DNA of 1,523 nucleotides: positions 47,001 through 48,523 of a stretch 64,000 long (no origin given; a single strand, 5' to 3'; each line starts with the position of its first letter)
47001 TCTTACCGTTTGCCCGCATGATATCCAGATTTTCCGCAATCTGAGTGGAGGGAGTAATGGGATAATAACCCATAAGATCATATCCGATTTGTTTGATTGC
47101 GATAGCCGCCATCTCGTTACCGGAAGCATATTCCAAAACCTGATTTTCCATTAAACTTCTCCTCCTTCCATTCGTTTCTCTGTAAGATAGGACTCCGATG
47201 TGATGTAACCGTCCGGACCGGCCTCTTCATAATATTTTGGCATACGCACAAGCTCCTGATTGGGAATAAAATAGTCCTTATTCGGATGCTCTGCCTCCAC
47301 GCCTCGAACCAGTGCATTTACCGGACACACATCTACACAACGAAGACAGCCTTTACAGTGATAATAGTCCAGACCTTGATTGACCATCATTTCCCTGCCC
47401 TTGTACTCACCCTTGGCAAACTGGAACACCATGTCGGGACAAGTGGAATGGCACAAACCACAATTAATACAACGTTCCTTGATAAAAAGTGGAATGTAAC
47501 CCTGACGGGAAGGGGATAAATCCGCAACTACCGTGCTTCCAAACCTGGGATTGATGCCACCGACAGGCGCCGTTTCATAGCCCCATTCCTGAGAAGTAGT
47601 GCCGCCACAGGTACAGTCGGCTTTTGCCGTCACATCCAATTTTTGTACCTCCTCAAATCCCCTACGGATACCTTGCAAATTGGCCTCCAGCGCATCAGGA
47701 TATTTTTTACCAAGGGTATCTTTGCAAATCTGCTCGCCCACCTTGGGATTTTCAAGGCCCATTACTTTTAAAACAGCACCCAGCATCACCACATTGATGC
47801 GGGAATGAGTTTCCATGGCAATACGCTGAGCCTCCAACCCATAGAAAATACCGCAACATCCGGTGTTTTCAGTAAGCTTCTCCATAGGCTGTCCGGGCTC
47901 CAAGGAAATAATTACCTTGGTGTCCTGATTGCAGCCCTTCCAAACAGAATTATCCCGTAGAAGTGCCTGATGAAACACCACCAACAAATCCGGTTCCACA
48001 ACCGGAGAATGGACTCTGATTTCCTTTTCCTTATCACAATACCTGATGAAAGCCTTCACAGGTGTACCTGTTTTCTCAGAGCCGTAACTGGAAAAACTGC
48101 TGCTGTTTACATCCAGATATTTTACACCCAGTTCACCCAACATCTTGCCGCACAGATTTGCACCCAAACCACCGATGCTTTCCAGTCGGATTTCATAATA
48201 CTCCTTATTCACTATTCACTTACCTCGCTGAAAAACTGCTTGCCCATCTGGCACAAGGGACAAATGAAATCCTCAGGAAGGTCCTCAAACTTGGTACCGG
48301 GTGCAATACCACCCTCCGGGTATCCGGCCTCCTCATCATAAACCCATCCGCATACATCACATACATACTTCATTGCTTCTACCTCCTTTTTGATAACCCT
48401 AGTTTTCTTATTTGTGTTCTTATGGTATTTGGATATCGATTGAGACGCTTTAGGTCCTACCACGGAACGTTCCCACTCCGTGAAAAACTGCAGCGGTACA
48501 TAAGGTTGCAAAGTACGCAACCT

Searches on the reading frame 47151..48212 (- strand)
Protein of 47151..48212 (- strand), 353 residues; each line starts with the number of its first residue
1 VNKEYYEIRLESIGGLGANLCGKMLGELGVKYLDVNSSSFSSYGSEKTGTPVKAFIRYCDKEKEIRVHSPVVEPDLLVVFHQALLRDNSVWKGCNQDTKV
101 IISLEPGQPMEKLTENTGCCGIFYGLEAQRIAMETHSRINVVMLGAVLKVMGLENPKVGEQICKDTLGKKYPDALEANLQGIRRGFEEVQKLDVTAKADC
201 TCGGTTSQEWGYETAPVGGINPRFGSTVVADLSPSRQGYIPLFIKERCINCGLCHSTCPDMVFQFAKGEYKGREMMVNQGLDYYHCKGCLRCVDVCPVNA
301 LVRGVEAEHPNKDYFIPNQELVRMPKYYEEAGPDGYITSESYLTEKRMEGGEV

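Call 64: find_encoding_contigs(protein=window:47151-48212:-, flank=1200, max_places=10)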
Protein window:47151-48212:- (353 aa): no gene with exactly this product is on record in the collection.

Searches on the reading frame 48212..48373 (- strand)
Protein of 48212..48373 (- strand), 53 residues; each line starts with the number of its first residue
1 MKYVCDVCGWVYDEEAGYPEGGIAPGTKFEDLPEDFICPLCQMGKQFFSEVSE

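Call 16: find_encoding_contigs(protein=window:48212-48373:-, flank=3000, max_places=10)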
Protein window:48212-48373:- (53 aa): 5 contigs read that carry it; 5 places shown.
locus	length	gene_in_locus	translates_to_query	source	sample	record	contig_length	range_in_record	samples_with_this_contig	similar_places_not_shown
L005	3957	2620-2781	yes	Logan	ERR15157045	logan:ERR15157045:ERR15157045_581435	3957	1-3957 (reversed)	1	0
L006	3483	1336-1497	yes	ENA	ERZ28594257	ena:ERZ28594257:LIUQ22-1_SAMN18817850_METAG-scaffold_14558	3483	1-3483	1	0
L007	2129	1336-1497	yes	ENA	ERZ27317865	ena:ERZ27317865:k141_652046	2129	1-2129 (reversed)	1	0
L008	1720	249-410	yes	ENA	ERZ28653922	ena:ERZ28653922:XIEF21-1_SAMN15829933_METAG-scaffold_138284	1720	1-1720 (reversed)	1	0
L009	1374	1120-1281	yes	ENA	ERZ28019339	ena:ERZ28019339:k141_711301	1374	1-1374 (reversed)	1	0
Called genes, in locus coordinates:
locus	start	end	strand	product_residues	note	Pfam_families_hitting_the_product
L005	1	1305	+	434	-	?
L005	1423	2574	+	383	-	PF00753:Lactamase_B, PF19583:ODP, PF12724:Flavodoxin_5 (weak)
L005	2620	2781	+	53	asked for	PF00301:Rubredoxin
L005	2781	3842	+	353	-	PF01558:POR, PF12797:Fer4_2 (faint), PF13237:Fer4_10, PF14697:Fer4_21, PF12838:Fer4_7, PF13183:Fer4_8 (weak), PF13187:Fer4_9 (weak), PF00037:Fer4 (weak), +3 more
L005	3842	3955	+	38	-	?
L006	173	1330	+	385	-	PF00753:Lactamase_B, PF19583:ODP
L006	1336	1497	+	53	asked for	PF00301:Rubredoxin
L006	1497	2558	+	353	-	PF01558:POR, PF12797:Fer4_2 (faint), PF13237:Fer4_10, PF14697:Fer4_21, PF12838:Fer4_7, PF13183:Fer4_8 (weak), PF13187:Fer4_9 (weak), PF00037:Fer4 (weak), +3 more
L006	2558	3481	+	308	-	?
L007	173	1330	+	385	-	PF00753:Lactamase_B, PF19583:ODP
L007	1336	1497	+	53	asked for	PF00301:Rubredoxin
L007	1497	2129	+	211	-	?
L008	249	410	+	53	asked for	PF00301:Rubredoxin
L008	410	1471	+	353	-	PF01558:POR, PF12797:Fer4_2 (faint), PF13237:Fer4_10, PF14697:Fer4_21, PF12838:Fer4_7, PF13183:Fer4_8 (weak), PF13187:Fer4_9 (weak), PF00037:Fer4 (weak), +3 more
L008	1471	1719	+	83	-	?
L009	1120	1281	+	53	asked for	PF00301:Rubredoxin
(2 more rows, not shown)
